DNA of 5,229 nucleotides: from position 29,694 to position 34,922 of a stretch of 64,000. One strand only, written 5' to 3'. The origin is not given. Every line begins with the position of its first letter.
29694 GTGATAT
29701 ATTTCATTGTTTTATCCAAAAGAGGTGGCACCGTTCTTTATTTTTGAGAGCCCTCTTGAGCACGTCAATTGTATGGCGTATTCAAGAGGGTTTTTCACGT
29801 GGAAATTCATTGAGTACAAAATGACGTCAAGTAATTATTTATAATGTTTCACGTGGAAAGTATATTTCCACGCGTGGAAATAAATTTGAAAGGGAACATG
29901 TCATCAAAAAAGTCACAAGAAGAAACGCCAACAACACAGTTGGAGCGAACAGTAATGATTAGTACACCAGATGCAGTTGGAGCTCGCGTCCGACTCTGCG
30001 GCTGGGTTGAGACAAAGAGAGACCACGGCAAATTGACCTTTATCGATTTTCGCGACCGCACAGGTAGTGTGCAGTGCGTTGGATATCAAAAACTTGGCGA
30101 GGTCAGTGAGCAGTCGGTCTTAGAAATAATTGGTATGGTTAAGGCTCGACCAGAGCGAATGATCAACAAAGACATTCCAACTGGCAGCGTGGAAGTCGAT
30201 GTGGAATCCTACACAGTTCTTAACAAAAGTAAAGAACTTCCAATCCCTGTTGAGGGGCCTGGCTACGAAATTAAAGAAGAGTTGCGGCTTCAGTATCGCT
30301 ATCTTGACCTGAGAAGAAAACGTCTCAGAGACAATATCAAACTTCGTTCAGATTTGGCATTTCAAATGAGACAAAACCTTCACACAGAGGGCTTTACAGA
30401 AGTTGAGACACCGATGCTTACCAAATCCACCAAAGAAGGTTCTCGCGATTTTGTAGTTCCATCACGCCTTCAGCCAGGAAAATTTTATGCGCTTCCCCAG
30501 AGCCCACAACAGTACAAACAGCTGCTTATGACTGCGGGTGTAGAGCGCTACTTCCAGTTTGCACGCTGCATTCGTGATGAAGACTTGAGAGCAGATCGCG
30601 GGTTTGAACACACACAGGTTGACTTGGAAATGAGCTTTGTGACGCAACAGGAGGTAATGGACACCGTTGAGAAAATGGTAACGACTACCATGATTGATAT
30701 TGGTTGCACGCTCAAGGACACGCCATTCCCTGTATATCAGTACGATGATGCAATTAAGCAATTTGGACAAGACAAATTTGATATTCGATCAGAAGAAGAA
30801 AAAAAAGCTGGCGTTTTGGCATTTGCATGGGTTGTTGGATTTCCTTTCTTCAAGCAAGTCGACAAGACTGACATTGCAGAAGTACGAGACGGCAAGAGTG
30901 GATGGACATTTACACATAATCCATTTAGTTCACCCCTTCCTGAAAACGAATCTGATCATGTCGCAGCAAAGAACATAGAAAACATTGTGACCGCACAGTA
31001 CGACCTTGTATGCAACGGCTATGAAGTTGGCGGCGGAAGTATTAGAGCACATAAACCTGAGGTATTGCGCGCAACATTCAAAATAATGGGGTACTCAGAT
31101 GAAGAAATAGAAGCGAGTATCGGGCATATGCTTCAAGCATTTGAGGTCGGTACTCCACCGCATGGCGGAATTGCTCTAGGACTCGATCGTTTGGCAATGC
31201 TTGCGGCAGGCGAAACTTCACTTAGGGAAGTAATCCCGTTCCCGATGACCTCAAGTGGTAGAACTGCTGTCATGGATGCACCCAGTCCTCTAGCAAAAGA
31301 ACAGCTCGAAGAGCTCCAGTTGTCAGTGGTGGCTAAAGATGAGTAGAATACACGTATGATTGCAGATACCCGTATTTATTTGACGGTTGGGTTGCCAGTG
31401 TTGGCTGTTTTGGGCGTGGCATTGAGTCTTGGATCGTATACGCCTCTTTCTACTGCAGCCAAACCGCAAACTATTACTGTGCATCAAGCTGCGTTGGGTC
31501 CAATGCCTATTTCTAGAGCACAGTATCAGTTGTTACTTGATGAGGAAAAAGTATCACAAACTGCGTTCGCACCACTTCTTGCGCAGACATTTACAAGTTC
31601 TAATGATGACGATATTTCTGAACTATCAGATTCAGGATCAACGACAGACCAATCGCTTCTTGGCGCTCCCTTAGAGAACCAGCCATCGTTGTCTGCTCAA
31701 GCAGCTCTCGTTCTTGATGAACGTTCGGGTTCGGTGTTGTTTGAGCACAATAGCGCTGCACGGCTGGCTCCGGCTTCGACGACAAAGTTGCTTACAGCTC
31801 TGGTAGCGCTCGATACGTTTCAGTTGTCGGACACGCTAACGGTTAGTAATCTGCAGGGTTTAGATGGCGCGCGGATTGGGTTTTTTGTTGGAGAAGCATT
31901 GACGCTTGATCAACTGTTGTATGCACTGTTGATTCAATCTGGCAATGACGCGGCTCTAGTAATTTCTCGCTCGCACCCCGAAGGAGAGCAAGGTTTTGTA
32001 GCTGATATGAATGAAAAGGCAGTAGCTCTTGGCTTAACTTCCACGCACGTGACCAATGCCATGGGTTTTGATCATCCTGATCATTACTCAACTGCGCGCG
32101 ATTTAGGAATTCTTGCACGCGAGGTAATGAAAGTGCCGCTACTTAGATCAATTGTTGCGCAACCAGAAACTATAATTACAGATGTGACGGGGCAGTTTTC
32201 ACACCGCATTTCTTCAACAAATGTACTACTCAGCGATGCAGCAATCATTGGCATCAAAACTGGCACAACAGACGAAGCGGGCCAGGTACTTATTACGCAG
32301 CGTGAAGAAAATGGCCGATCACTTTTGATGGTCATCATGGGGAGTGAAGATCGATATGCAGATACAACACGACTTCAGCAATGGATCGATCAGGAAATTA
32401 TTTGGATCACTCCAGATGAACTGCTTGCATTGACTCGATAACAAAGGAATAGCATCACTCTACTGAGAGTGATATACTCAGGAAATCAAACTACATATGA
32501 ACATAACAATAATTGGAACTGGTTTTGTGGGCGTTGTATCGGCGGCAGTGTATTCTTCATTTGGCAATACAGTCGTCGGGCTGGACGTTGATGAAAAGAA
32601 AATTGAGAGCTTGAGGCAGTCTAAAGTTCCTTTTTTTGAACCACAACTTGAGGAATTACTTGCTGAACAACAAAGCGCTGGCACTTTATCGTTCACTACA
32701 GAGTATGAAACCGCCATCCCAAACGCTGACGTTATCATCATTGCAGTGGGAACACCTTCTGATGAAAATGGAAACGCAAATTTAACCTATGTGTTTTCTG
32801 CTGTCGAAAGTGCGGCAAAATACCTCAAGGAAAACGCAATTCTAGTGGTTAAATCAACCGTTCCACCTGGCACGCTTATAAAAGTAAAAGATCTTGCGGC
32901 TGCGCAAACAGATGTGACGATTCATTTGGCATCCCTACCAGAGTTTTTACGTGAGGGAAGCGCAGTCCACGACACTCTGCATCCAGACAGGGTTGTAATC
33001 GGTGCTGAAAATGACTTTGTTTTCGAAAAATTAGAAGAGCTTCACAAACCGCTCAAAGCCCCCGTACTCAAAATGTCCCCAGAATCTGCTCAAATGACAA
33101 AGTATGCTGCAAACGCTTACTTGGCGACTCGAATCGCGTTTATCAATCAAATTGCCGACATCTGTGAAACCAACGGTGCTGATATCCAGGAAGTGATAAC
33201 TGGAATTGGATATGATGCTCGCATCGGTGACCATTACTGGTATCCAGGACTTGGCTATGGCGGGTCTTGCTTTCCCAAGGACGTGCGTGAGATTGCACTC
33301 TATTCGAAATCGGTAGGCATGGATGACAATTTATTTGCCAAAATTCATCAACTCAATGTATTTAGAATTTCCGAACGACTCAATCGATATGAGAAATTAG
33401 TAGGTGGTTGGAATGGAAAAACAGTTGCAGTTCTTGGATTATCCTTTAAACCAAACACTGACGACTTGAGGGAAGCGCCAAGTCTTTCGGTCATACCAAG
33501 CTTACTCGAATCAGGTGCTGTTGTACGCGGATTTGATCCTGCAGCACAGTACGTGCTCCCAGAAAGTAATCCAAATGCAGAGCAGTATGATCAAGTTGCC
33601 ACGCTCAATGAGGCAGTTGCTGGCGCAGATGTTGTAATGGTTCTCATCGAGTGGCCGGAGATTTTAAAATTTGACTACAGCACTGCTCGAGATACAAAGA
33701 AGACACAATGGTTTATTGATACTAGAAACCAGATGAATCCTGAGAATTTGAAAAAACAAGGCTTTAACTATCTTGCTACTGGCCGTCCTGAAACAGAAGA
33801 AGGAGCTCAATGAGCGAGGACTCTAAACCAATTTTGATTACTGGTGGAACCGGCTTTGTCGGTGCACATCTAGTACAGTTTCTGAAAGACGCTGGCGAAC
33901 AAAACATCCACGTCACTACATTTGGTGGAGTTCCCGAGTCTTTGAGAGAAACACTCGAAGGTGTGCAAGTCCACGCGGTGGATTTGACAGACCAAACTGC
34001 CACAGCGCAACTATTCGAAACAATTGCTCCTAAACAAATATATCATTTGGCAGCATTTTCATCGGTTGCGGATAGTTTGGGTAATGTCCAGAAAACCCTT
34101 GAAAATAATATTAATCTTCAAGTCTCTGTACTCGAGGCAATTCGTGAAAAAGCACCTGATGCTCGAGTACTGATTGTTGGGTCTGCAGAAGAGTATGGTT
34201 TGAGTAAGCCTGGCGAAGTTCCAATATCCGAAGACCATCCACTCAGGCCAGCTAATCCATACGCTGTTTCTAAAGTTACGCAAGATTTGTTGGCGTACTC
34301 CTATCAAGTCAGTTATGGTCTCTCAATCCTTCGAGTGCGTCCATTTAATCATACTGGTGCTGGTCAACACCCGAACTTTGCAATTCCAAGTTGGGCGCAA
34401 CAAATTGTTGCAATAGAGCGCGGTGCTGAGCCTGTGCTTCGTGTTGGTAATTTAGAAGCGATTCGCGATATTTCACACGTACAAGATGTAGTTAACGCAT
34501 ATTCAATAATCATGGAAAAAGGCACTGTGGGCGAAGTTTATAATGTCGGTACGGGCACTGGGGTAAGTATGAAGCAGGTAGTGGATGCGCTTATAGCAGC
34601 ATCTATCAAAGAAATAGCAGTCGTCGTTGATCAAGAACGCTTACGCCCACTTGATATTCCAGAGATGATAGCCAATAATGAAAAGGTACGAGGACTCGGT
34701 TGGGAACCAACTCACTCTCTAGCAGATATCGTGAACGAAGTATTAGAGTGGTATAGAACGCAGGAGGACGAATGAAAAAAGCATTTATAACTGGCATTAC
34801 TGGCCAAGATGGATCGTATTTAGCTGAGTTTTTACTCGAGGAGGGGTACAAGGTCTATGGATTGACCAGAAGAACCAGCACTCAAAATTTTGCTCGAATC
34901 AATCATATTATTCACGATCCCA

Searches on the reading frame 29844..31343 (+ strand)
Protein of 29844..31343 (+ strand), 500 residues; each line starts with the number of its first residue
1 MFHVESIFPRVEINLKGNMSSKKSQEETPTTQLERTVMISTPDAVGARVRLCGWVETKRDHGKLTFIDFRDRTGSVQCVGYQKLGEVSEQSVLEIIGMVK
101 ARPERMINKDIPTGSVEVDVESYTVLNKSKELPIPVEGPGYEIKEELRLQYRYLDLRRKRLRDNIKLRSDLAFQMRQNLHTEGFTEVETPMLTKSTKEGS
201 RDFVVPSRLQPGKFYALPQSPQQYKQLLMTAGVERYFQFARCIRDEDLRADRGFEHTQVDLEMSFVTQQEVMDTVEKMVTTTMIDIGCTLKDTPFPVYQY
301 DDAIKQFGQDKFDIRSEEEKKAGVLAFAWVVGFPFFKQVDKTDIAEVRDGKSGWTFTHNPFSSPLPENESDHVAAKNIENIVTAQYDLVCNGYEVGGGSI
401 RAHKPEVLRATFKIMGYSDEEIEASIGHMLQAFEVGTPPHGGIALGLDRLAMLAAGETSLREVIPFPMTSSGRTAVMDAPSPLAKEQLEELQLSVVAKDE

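Call 34: search_protein_families(library=pfam, proteins=[window:29844-31343:+], max_evalue=0.00001)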
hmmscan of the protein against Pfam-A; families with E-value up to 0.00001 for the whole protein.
window:29844-31343:+ (500 aa): 2 families
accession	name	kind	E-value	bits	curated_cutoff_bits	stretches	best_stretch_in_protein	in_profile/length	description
PF00152.25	tRNA-synt_2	-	1.8e-103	346.3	25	1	144-469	1-307/308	tRNA synthetases class II (D, K and N)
PF01336.31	tRNA_anti-codon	-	4.3e-12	46.2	27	1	49-126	1-75/75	OB-fold nucleic acid binding domain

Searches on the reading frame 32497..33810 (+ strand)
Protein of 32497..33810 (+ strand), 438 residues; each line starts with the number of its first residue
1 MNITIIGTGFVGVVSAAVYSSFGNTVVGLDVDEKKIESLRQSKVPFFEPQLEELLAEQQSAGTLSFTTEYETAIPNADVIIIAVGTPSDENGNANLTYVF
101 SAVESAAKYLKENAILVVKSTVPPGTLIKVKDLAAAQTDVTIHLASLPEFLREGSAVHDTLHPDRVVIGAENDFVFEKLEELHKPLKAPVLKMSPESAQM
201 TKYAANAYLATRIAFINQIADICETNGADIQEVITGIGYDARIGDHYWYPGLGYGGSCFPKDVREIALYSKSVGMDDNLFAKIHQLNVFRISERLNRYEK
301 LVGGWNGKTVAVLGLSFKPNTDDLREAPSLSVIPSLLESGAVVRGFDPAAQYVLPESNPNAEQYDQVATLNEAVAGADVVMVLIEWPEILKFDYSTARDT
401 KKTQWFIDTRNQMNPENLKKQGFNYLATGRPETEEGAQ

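Call 74: search_protein_families(library=pfam, proteins=[window:32497-33810:+], max_evalue=0.0001)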
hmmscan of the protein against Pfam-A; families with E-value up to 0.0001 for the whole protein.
window:32497-33810:+ (438 aa): 7 families
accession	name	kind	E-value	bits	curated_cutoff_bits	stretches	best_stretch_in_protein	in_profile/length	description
PF03721.20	UDPG_MGDP_dh_N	-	6.8e-58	195.8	27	1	1-179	1-184/187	UDP-glucose/GDP-mannose dehydrogenase family, NAD binding domain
PF00984.24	UDPG_MGDP_dh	-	9.4e-32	109.4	25.4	1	196-287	1-92/94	UDP-glucose/GDP-mannose dehydrogenase family, central domain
PF03720.21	UDPG_MGDP_dh_C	-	3.3e-28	98.5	30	1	311-414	1-102/103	UDP-glucose/GDP-mannose dehydrogenase family, UDP binding domain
PF03807.23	F420_oxidored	-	3.8e-06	27.9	21.6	0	3-85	2-68/94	NADP oxidoreductase coenzyme F420-dependent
PF01262.27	AlaDh_PNT_C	-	7.2e-06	26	23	1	2-89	30-105/214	Alanine dehydrogenase/PNT, C-terminal domain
PF02737.24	3HCDH_N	-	1.5e-05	25.4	22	1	2-84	1-86/180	3-hydroxyacyl-CoA dehydrogenase, NAD binding domain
PF03446.21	NAD_binding_2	-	4.7e-05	23.9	21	0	2-137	1-110/161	NAD binding domain of 6-phosphogluconate dehydrogenase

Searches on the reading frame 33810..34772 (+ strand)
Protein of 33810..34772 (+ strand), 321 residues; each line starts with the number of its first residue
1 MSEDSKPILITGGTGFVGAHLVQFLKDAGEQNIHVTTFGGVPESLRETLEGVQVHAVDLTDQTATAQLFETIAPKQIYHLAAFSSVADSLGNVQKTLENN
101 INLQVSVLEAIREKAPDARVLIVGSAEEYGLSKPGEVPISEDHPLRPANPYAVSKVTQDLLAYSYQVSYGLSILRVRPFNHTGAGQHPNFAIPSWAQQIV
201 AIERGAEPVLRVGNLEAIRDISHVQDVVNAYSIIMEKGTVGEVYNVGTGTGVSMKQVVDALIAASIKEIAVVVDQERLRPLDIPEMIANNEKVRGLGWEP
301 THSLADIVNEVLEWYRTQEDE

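Call 74: search_protein_families(library=pfam, proteins=[window:33810-34772:+], max_evalue=0.0001)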
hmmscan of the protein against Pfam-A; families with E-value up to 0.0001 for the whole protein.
window:33810-34772:+ (321 aa): 6 families
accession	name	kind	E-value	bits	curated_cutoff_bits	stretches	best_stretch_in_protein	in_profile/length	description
PF16363.11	GDP_Man_Dehyd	-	2.2e-64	218.5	27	1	9-310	1-331/332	GDP-mannose 4,6 dehydratase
PF01370.27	Epimerase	-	6.2e-54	183.4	20.9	1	8-247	1-240/240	NAD dependent epimerase/dehydratase family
PF04321.23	RmlD_sub_bind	-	2e-09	37.4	27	1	8-157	3-131/287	RmlD substrate binding domain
PF02719.21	Polysacc_synt_2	-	1.5e-07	31.3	20.2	1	8-265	1-247/293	Polysaccharide biosynthesis protein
PF01073.25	3Beta_HSD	-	1e-06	28.4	22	1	9-114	1-106/280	3-beta hydroxysteroid dehydrogenase/isomerase family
PF13460.12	NAD_binding_10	-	5.5e-05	23.6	27.2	0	12-125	1-98/184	NAD(P)H-binding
